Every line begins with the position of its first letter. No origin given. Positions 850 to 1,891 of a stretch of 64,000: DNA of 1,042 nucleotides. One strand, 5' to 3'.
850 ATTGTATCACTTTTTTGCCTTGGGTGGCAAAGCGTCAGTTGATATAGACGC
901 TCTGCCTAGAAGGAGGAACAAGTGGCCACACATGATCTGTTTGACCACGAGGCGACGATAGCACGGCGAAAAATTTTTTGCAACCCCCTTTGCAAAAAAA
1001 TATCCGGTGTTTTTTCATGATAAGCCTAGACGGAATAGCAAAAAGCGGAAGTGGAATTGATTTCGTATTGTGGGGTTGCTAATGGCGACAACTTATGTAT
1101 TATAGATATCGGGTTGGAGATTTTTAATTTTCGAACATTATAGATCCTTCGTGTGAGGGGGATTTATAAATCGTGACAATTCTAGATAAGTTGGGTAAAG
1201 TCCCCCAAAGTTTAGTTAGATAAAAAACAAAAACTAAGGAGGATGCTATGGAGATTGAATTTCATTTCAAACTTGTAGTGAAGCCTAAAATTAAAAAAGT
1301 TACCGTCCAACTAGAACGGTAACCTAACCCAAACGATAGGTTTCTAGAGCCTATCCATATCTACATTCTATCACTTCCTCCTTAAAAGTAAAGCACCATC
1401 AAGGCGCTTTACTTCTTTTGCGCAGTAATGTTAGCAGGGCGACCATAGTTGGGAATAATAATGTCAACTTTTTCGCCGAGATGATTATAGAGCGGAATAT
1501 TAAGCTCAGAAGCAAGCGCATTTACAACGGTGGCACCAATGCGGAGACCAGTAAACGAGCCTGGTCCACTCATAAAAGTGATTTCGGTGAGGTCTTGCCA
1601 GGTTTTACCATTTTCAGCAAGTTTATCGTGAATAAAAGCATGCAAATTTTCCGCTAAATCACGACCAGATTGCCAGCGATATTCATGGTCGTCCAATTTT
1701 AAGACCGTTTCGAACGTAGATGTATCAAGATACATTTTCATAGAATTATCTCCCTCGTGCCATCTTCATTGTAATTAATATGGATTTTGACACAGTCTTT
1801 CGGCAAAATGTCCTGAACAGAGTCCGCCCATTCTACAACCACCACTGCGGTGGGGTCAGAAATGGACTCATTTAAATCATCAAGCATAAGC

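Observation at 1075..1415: Unannotated small-peptide/antisense-RNA module with type I toxin-antitoxin architecture, duplicated at 18185-18512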

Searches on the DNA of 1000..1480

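Call 7: search_rna_families(source=window, start=1000, end=1480, threshold=evalue, max_evalue=10, show_alignments=3)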
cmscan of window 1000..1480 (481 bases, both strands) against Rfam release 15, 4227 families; matches with E-value up to 10: 6.
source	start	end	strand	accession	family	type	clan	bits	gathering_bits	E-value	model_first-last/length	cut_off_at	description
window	1098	1170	+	RF02414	rli60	Gene; sRNA;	-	18.2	60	8.7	1-191/191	no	Listeria sRNA rli60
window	1385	1422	-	RF01408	sraL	Gene; sRNA;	-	17.3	39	0.13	103-141/142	no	sraL Hfq binding RNA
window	1192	1254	+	RF03707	mir-1892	Gene; miRNA;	-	15.3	86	2.8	1-80/80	no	mir-1892 microRNA precursor family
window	1158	1173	+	RF01107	SBRMV1_UPD-PKf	Cis-reg;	-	14.1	39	9.9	1-27/27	no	Pseudoknot of upstream pseudoknot domain (UPD) of the 3'UTR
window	1223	1327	+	RF02376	antisense_SR1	Gene; sRNA;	-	13.4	45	3.3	1-210/210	no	SR1 sRNA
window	1063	1158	+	RF01513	Afu_335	Gene; snRNA; snoRNA; CD-box;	-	13.4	50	8.3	1-96/96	no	A. fumigatus snoRNA Afu_335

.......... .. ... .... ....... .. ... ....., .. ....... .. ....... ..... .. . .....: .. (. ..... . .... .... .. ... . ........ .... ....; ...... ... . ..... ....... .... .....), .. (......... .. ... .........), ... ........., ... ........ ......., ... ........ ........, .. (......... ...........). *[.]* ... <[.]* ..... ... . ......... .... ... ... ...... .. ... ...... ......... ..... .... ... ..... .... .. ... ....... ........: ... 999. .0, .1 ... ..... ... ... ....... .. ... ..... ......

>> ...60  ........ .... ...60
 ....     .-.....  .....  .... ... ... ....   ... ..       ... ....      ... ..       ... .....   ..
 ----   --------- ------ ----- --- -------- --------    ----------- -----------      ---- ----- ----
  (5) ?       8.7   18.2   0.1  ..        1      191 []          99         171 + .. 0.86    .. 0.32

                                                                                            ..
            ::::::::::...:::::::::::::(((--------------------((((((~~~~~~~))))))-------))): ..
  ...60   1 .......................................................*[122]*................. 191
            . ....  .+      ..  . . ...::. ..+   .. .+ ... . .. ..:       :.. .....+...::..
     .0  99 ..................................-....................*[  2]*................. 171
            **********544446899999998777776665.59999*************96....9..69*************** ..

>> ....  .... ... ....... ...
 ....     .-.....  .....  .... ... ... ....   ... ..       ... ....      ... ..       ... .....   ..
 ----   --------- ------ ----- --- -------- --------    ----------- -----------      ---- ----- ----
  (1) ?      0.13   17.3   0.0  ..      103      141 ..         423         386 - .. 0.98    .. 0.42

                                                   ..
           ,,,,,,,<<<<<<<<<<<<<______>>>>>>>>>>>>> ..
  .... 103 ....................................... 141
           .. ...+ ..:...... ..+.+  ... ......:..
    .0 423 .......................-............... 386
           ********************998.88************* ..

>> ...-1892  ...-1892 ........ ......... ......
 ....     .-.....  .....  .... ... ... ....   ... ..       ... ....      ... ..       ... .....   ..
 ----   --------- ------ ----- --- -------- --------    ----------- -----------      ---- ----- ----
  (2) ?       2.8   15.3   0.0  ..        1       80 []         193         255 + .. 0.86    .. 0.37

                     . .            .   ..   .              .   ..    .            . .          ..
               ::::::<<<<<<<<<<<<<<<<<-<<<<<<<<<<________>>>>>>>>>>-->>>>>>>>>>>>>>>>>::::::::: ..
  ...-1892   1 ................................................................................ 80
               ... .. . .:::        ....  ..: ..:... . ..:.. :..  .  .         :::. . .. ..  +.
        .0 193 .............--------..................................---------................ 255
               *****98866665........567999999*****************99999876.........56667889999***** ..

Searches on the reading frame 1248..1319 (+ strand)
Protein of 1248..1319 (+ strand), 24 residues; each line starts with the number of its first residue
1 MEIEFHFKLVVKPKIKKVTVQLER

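Call 51: search_protein_families(library=pfam, proteins=[window:1248-1319:+], max_evalue=10)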
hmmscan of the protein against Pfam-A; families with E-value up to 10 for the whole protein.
seq(24 aa): 0 families

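Call 82: search_solved_structures(query=window:1248-1319:+, max_evalue=10)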
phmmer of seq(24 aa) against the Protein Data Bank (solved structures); distinct sequences matched with E-value up to 10: 0.

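Call 83: search_protein_families(library=padloc, proteins=[window:1248-1319:+], max_evalue=1)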
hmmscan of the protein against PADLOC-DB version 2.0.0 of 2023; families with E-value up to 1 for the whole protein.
seq(24 aa): 0 families

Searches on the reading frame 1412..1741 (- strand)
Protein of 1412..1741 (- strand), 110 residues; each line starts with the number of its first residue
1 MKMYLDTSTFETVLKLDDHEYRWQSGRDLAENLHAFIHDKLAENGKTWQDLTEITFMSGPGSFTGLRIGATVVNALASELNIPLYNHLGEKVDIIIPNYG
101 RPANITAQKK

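Call 19: find_encoding_contigs(protein=window:1412-1741:-, flank=3000, max_places=10)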
Protein window:1412-1741:- (110 aa): no gene with exactly this product is on record in the collection.

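Call 25: find_homologous_proteins(query=window:1412-1741:-, max_evalue=0.00001)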
Query window:1412-1741:- (110 aa): 1785 proteins with E <= 0.00001 among 1791 candidates; the best 120 are listed.
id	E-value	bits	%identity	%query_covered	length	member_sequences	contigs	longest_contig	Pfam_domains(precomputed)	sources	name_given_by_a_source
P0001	1.1e-62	227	94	100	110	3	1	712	PF00814.32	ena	-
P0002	2.1e-61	223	93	100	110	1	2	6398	PF00814.32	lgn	-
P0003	8.0e-61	221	91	100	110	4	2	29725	PF00814.32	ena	-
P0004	3.6e-56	206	84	100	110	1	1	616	PF00814.32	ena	-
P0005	5.1e-56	206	85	100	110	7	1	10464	PF00814.32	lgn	-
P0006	1.0e-54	201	84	100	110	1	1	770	PF00814.32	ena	-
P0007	1.9e-54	201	83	100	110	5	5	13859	PF00814.32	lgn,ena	-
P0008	1.9e-54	201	84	100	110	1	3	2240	PF00814.32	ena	-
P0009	3.8e-54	200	83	100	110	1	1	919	PF00814.32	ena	-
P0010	6.7e-54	199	82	100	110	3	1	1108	PF00814.32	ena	-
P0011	2.5e-53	197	83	98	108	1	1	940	PF00814.32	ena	-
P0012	3.9e-53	196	81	100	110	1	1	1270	PF00814.32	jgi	-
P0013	4.7e-53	196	81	100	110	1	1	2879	PF00814.32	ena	-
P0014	5.2e-53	196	82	100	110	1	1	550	PF00814.32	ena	-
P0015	6.4e-53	196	81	100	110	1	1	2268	PF00814.32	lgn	-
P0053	2.4e-49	184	77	100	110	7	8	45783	PF00814.32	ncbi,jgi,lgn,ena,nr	ncbi:tRNA (adenosine(37)-N6)-threonylcarbamoyltransferase complex dimerization subunit type 1 TsaB [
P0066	6.0e-49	183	80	100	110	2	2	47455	PF00814.32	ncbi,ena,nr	ncbi:tRNA (adenosine(37)-N6)-threonylcarbamoyltransferase complex dimerization subunit type 1 TsaB [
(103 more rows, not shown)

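Call 26: find_encoding_contigs(protein=P0003, flank=2500, max_places=4)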
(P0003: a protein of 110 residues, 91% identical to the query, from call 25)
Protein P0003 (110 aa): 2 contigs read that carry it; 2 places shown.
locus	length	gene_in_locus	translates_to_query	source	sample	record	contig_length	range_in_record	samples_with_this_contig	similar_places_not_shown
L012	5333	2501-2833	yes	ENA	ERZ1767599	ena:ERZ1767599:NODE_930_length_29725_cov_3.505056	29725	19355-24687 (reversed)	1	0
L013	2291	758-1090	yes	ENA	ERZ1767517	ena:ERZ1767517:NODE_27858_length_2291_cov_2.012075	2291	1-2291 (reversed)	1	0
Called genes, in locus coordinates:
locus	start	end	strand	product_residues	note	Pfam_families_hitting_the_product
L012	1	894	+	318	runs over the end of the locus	-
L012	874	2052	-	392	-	PF01225:Mur_ligase, PF08245:Mur_ligase_M (weak), PF02875:Mur_ligase_C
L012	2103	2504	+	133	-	PF02367:TsaE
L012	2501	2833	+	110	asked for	PF00814:TsaD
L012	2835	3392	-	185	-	PF08378:NERD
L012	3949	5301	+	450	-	PF18073:Zn_ribbon_LapB, PF00154:RecA_N (weak), PF13481:AAA_25, PF03796:DnaB_C, PF06745:ATPase, PF23442:DUF7125 (weak), PF13541:ChlI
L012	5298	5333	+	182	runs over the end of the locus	PF02075:RuvC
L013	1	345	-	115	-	?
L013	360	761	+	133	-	PF02367:TsaE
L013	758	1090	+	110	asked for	PF00814:TsaD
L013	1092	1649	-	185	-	PF08378:NERD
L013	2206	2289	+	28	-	?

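Call 27: find_encoding_contigs(protein=P0005, flank=2500, max_places=4)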
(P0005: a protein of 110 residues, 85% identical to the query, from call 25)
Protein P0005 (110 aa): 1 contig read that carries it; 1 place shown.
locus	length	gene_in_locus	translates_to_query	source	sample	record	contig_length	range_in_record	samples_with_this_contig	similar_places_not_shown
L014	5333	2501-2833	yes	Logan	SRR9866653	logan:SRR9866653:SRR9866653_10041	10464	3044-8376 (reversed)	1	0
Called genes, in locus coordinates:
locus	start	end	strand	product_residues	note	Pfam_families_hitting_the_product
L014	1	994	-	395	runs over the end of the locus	PF01225:Mur_ligase (weak), PF08245:Mur_ligase_M, PF02875:Mur_ligase_C (weak)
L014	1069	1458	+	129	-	PF02367:TsaE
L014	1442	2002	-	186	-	PF08378:NERD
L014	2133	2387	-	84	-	-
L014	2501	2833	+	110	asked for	PF00814:TsaD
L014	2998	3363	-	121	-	-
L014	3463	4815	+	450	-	PF18073:Zn_ribbon_LapB, PF13481:AAA_25, PF03796:DnaB_C, PF06745:ATPase, PF23442:DUF7125 (weak), PF13541:ChlI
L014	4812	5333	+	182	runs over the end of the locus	PF02075:RuvC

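Call 28: find_encoding_contigs(protein=P0007, flank=2500, max_places=5)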
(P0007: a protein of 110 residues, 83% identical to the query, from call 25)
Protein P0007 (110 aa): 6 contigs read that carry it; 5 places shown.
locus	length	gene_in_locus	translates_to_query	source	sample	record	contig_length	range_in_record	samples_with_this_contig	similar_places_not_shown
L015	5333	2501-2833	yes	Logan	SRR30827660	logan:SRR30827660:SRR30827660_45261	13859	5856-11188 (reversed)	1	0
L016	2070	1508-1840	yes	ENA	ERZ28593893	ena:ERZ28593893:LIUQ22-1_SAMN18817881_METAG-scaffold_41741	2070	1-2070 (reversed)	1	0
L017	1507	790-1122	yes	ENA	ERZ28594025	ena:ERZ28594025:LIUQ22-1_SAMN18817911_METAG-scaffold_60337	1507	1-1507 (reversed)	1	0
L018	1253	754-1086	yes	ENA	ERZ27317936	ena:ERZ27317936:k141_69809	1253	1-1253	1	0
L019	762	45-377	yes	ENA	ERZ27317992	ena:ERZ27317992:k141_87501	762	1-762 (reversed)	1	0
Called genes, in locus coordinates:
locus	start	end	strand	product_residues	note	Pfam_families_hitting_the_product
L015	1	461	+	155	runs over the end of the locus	-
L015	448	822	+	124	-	-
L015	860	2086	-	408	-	PF01225:Mur_ligase, PF08245:Mur_ligase_M (weak)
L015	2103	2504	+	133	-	PF02367:TsaE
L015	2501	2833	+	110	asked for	PF00814:TsaD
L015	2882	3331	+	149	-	-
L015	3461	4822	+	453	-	PF18073:Zn_ribbon_LapB, PF13481:AAA_25, PF03796:DnaB_C (weak), PF06745:ATPase, PF25199:nSTAND_NTPase5 (faint), PF13541:ChlI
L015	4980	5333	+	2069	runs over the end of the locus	?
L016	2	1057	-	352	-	?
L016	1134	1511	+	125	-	PF02367:TsaE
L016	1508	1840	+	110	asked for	PF00814:TsaD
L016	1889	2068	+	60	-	?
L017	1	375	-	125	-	?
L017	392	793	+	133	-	PF02367:TsaE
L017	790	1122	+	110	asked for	PF00814:TsaD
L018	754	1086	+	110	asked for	PF00814:TsaD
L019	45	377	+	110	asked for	PF00814:TsaD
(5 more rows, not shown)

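Call 56: find_encoding_contigs(protein=P0002, flank=3000, max_places=4)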
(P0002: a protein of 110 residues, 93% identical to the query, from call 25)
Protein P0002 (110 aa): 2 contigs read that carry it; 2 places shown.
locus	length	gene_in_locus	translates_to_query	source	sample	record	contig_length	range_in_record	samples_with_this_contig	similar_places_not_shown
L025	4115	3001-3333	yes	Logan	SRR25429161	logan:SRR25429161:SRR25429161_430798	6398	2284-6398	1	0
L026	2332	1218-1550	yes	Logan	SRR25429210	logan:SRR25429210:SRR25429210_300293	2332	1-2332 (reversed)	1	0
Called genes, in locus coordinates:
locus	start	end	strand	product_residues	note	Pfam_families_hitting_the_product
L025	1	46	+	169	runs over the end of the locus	-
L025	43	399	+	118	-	-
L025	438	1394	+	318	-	-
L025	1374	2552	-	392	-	PF01225:Mur_ligase, PF08245:Mur_ligase_M (weak), PF02875:Mur_ligase_C (weak)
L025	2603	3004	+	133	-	PF02367:TsaE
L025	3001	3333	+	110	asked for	PF00814:TsaD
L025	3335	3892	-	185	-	PF08378:NERD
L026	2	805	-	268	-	?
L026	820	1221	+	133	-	PF02367:TsaE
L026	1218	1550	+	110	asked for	PF00814:TsaD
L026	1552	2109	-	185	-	PF08378:NERD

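Call 69: list_cluster_members(proteins=[P0066, P0053, P0128, P0163])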
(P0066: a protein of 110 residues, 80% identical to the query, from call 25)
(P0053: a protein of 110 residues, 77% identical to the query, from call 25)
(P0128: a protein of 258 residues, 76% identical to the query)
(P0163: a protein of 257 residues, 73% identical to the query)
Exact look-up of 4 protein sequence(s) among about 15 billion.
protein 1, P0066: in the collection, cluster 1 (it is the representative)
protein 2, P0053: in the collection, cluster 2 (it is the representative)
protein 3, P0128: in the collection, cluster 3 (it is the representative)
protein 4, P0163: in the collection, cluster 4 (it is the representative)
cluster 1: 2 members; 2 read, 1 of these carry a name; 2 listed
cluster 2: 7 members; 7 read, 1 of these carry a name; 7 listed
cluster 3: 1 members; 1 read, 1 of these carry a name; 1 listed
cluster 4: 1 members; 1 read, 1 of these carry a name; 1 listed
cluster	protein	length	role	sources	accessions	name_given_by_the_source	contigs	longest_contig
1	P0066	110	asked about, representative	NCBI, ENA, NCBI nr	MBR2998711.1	tRNA (adenosine(37)-N6)-threonylcarbamoyltransferase complex dimerization subunit type 1 ...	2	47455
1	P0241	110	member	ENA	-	-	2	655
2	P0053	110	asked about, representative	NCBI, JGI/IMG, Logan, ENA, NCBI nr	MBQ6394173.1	tRNA (adenosine(37)-N6)-threonylcarbamoyltransferase complex dimerization subunit type 1 ...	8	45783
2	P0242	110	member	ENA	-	-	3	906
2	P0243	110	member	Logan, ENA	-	-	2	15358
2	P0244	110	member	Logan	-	-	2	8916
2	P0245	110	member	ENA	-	-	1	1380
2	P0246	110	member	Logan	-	-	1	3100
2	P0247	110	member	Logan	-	-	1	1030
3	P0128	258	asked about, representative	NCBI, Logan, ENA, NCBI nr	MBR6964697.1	bifunctional 5,10-methylenetetrahydrofolate dehydrogenase/5,10-methenyltetrahydrofolate ...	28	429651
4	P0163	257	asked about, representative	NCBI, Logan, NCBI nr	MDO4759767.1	MAG: bifunctional 5,10-methylenetetrahydrofolate ... | bifunctional 5,10-methylenetetrahydrofolate dehydrogenase/5,10-methenyltetrahydrofolate ...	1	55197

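Call 84: find_encoding_contigs(protein=P0001, flank=1000, max_places=3)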
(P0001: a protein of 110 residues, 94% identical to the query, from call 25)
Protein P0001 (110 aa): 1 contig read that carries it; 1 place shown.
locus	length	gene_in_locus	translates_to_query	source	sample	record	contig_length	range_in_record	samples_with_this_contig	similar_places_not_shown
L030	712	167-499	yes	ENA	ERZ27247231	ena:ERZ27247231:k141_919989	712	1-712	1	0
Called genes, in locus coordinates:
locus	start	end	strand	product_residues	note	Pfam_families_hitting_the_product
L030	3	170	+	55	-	?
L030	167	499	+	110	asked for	PF00814:TsaD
